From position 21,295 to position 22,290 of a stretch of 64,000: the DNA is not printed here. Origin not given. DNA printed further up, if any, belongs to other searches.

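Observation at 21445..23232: Five translationally coupled single-pass membrane proteins fused onto the front of a form-I CO dehydrogenase operon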

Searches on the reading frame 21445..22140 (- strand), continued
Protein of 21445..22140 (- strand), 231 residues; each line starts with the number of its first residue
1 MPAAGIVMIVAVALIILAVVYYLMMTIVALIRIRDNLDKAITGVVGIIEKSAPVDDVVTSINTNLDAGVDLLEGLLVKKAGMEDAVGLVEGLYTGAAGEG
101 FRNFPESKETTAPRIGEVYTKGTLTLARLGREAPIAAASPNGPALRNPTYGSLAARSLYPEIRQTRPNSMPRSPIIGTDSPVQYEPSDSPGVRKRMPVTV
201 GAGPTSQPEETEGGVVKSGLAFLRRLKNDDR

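Call 30: find_encoding_contigs(protein=P0308, flank=10000, max_places=2)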
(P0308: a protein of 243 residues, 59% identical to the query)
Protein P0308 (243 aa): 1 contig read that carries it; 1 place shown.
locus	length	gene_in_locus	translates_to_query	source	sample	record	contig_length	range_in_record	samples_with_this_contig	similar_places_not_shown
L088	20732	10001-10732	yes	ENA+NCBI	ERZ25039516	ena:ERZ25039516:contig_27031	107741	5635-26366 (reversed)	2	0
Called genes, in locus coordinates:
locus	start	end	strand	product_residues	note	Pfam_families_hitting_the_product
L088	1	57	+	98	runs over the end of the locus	PF12277:DUF3618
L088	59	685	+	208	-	PF03167:UDG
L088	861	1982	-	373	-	PF02771:Acyl-CoA_dh_N, PF00441:Acyl-CoA_dh_1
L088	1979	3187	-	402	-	PF02771:Acyl-CoA_dh_N, PF02770:Acyl-CoA_dh_M, PF00441:Acyl-CoA_dh_1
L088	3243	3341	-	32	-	-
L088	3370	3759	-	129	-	PF03551:PadR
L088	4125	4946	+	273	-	-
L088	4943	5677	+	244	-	-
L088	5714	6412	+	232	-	-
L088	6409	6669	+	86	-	-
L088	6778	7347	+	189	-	-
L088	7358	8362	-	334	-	PF13353:Fer4_12 (weak), PF04055:Radical_SAM, PF06463:Mob_synth_C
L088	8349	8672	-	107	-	PF01967:MoaC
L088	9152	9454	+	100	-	-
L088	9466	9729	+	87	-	-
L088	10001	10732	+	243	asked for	-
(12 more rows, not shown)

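Call 31: find_encoding_contigs(protein=P0379, flank=10000, max_places=2)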
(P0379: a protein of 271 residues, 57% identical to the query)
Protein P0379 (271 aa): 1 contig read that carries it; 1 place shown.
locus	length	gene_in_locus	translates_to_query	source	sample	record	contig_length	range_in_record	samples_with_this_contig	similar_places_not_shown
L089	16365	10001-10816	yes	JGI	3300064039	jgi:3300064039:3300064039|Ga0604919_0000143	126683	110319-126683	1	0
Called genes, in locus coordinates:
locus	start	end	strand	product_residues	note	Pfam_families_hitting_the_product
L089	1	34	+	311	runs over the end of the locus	-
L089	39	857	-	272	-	PF07859:Abhydrolase_3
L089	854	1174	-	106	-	-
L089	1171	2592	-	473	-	PF00890:FAD_binding_2 (faint), PF01266:DAO, PF01593:Amino_oxidase, PF03486:HI0933_like (faint), PF13450:NAD_binding_8, PF01266:DAO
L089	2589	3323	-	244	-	PF04240:Caroten_synth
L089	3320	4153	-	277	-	PF00494:SQS_PSY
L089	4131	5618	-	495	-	PF00070:Pyr_redox (faint), PF01266:DAO (weak), PF01593:Amino_oxidase, PF07992:Pyr_redox_2 (faint), PF13450:NAD_binding_8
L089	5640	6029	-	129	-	PF03551:PadR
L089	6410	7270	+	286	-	-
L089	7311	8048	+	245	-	-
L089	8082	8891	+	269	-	-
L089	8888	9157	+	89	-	-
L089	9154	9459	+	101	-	-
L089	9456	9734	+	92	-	-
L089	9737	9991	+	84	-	-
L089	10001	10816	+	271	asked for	-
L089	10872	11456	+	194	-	-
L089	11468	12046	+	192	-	-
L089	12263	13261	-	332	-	PF13353:Fer4_12 (weak), PF04055:Radical_SAM, PF06463:Mob_synth_C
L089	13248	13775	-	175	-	PF01967:MoaC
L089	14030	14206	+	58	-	-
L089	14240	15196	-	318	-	PF00126:HTH_1, PF03466:LysR_substrate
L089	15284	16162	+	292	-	PF00941:FAD_binding_5, PF03450:CO_deh_flav_C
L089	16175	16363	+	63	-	?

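Call 37: search_protein_families(library=pfam, proteins=[L083:4454-5284:+, L083:5328-6080:+, L083:6087-6890:+, L083:8812-9399:+, L083:8001-8759:+, L089:11468-12046:+], max_evalue=1)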
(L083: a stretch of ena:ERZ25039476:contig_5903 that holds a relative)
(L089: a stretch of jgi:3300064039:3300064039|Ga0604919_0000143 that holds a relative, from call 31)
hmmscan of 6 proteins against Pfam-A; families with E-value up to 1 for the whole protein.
L083:4454-5284:+ (276 aa): 2 families
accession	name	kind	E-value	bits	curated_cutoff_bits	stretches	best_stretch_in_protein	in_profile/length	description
PF06103.16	DUF948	-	0.027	15.1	37.2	1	140-190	27-77/89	Bacterial protein of unknown function (DUF948)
PF08651.15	DASH_Duo1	-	0.61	10.4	25.4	0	122-158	4-40/74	DASH complex subunit Duo1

L083:5328-6080:+ (250 aa): 6 families
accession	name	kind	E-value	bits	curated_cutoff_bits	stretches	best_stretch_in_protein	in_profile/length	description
PF06009.19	Laminin_II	-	0.00074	20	33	0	118-177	9-68/138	Laminin Domain II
PF06103.16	DUF948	-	0.034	14.8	37.2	0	19-94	10-85/89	Bacterial protein of unknown function (DUF948)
PF12699.13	phiKZ_IP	-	0.063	12.9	27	1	54-125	164-242/387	phiKZ-like phage internal head proteins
PF08651.15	DASH_Duo1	-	0.091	13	25.4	0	139-175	6-42/74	DASH complex subunit Duo1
PF01594.21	AI-2E_transport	-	0.1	12.2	34.3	1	12-128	51-143/327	AI-2E family transporter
PF20117.4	DUF6507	-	0.12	13.3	25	0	48-112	12-64/120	Family of unknown function (DUF6507)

L083:6087-6890:+ (267 aa): 3 families
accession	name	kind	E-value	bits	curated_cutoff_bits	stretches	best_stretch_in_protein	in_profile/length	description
PF06103.16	DUF948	-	0.02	15.5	37.2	0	84-148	15-79/89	Bacterial protein of unknown function (DUF948)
PF07889.17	DUF1664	-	0.029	14.8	34.6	0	87-149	54-116/124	Protein of unknown function (DUF1664)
PF04513.17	Baculo_PEP_C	-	0.035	14.6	38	1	35-141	22-125/140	Baculovirus polyhedron envelope protein, PEP, C terminus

L083:8812-9399:+ (195 aa): 2 families
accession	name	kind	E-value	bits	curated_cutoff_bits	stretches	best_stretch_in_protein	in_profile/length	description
PF01789.22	PsbP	-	0.039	14.4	23.5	1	44-191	4-154/155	PsbP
PF18933.6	PsbP_2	-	0.15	12.5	27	1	42-190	43-182/184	PsbP-like protein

L083:8001-8759:+ (252 aa): 0 families

L089:11468-12046:+ (192 aa): 0 families

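Call 48: search_solved_structures(query=A2, max_evalue=10)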
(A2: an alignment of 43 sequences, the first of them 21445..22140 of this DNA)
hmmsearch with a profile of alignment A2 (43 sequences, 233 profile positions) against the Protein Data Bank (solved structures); distinct sequences matched with E-value up to 10: 2.
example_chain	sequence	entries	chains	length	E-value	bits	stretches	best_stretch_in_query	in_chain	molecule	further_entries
2n28_A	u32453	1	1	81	0.86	12.2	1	1-35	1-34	Protein Vpu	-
9t0z_J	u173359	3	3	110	1.1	11.9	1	46-81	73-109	Small ribosomal subunit protein uS10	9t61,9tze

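Call 51: predict_structure(alignment_id=A2)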
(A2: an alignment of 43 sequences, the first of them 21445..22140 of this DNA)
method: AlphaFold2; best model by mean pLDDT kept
length: 231 residues; sequences in the alignment: 43
mean_pLDDT: 65.6   pTM: 0.32
mean pLDDT of the five models: 65.6, 62.5, 62.5, 62.4, 59.3
residues with pLDDT >= 90: 37; 70-90: 73; 50-70: 35; < 50: 86
segments of 3 or more residues with pLDDT < 50: 132-156, 158-160, 162-167, 170-176, 179-187, 189-217
pLDDT, mean of each block of 10 residues (from residue 1): 87 96 96 91 82 84 89 85 82 77 81 62 53 45 44 47 47 47 47 42 34 39 51 41
secondary structure, 60 per line:
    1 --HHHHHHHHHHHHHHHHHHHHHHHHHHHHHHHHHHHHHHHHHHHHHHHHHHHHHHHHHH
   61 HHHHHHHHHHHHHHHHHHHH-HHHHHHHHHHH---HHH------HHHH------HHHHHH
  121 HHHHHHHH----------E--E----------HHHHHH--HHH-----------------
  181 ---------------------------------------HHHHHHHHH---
elements in order: H3-80 H82-92 H105-108 H115-128 H153-158 H220-228

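Call 57: fold_search(model_id=the predicted structure, library=pdb)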
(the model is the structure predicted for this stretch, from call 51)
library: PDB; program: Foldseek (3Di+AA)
matches with E <= 10: 2; with E <= 0.001: 0
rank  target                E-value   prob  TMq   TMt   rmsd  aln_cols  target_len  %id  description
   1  8jbe_A                5.3e+00  0.04  0.16  0.08  10.7        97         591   16  CryoEM Structure of metazoan Mon1-Ccz1-RMC1 complex (released 2024-05-08)
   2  5n8x                  6.0e+00  0.04  0.11  0.06   8.3        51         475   14  Trigonal structure of mutant V173I of 3D polymerase from Foot-and-Mouth Disease Virus (released 2017-05-10)

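Call 58: find_encoding_contigs(protein=P0169, flank=10000, max_places=2)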
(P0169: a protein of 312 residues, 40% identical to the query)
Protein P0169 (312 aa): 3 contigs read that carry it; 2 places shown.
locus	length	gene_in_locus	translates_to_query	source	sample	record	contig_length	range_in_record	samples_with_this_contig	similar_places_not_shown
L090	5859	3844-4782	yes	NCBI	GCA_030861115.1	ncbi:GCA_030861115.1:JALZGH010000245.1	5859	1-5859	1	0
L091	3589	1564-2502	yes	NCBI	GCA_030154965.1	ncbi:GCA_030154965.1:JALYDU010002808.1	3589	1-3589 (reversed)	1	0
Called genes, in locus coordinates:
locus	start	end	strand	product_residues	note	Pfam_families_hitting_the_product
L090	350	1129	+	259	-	-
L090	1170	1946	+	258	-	-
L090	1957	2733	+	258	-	-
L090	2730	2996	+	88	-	-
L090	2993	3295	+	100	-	-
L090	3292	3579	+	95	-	-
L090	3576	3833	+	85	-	-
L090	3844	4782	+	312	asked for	-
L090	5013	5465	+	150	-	-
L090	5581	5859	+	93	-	?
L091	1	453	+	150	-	?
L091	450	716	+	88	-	-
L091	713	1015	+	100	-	-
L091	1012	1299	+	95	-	-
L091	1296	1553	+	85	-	-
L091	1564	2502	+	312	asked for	-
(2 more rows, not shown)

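Call 59: find_encoding_contigs(protein=P0294, flank=10000, max_places=2)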
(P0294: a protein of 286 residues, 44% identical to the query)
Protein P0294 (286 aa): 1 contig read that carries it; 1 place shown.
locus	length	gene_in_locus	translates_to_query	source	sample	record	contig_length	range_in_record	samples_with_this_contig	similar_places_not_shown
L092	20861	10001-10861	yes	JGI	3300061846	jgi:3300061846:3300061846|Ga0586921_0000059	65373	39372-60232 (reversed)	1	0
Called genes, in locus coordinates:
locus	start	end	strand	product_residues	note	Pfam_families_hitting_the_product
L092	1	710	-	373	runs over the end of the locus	PF02771:Acyl-CoA_dh_N, PF00441:Acyl-CoA_dh_1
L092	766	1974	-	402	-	PF02771:Acyl-CoA_dh_N, PF02770:Acyl-CoA_dh_M, PF00441:Acyl-CoA_dh_1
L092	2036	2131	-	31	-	-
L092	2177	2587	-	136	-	PF03551:PadR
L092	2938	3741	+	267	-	-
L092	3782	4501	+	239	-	-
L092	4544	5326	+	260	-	-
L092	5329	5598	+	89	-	-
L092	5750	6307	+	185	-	-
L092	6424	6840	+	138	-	-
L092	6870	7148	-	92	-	-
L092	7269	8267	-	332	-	PF13353:Fer4_12 (weak), PF04055:Radical_SAM, PF06463:Mob_synth_C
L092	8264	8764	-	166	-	PF01967:MoaC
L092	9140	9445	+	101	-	-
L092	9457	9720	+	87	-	-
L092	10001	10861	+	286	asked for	-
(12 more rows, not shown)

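Call 67: search_protein_families(library=ncbifam, proteins=[L083:4454-5284:+, L083:5328-6080:+, L083:6087-6890:+, L083:8812-9399:+, L090:5013-5465:+], max_evalue=1)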
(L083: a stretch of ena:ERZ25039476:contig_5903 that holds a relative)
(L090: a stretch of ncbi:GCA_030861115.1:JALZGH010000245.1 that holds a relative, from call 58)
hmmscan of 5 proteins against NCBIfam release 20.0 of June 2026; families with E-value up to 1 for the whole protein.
L083:4454-5284:+ (276 aa): 7 families
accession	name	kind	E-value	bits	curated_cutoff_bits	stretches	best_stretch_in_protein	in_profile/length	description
NF047388.1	SA1320_fam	subfamily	0.0037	15.8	230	1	102-191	474-566/644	SA1320 family protein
TIGR04527.1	mycoplas_twoTM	subfamily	0.0055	16.4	125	1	40-192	19-161/248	MG_279/MG_280 family protein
NF008657.0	PRK11657.1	equivalog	0.055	12.7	124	1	24-87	139-202/251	thiol:disulfide interchange protein DsbG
TIGR03930.1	WXG100_ESAT6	subfamily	0.097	12.9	44.85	0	133-164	8-39/90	WXG100 family type VII secretion target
NF033914.0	antiphage_ZorA_1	subfamily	0.13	10.5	190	1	80-195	427-531/619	anti-phage ZorAB system protein ZorA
NF047515.1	SpiroCoCo_C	equivalog_domain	0.15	11.2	125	1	113-181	133-201/313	SpiroCoCo family coiled-coil protein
NF033950.0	Cas12c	equivalog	0.17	9.4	250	1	80-193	340-458/1246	type V CRISPR-associated protein Cas12c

L083:5328-6080:+ (250 aa): 2 families
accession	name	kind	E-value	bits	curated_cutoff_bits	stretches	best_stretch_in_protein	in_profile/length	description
TIGR00996.1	Mtu_fam_mce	paralog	0.021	14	140.5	1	90-229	136-279/291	MCE family protein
TIGR04527.1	mycoplas_twoTM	subfamily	0.19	11.4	125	1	65-173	35-159/248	MG_279/MG_280 family protein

L083:6087-6890:+ (267 aa): 3 families
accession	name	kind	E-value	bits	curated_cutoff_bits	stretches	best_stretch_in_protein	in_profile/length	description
NF033914.0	antiphage_ZorA_1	subfamily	0.0051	15.1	190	1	63-194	414-539/619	anti-phage ZorAB system protein ZorA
NF009477.0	PRK12843.1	equivalog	0.013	14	758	1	61-114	427-480/578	FAD-dependent oxidoreductase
NF047388.1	SA1320_fam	subfamily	0.039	12.4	230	1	60-200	449-580/644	SA1320 family protein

L083:8812-9399:+ (195 aa): 0 families

L090:5013-5465:+ (150 aa): 0 families

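Call 72: find_homologous_proteins(query=L083:7144-7452:+, max_evalue=0.001)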
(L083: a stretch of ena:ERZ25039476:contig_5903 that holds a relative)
Query L083:7144-7452:+ (102 aa): 2456 proteins with E <= 0.001 among 2469 candidates; the best 120 are listed.
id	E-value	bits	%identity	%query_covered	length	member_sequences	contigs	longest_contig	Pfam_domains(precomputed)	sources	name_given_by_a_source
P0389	8.3e-53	194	100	100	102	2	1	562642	-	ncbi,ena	-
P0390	6.4e-50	185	97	96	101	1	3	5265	-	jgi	jgi:hypothetical protein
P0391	1.2e-49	184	95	98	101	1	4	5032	-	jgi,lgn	jgi:hypothetical protein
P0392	2.5e-49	183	92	100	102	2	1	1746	-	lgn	-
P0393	7.8e-49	181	93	100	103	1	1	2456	-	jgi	jgi:hypothetical protein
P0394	8.3e-49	181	94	97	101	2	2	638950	-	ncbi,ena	-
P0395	9.9e-49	181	94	97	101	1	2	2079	-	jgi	jgi:hypothetical protein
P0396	1.1e-48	181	93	100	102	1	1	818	-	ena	-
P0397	1.2e-48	181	92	100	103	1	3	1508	-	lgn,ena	-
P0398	1.3e-48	181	91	100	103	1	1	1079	-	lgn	-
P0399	2.7e-48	180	91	100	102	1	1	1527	-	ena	-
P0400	2.9e-48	180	94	96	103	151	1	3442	-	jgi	jgi:hypothetical protein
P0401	3.4e-48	179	91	100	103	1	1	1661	-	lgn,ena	-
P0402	3.5e-48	179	90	100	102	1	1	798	-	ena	-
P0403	3.5e-48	179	92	100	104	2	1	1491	-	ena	-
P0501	1.6e-43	164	89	95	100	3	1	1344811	-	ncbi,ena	-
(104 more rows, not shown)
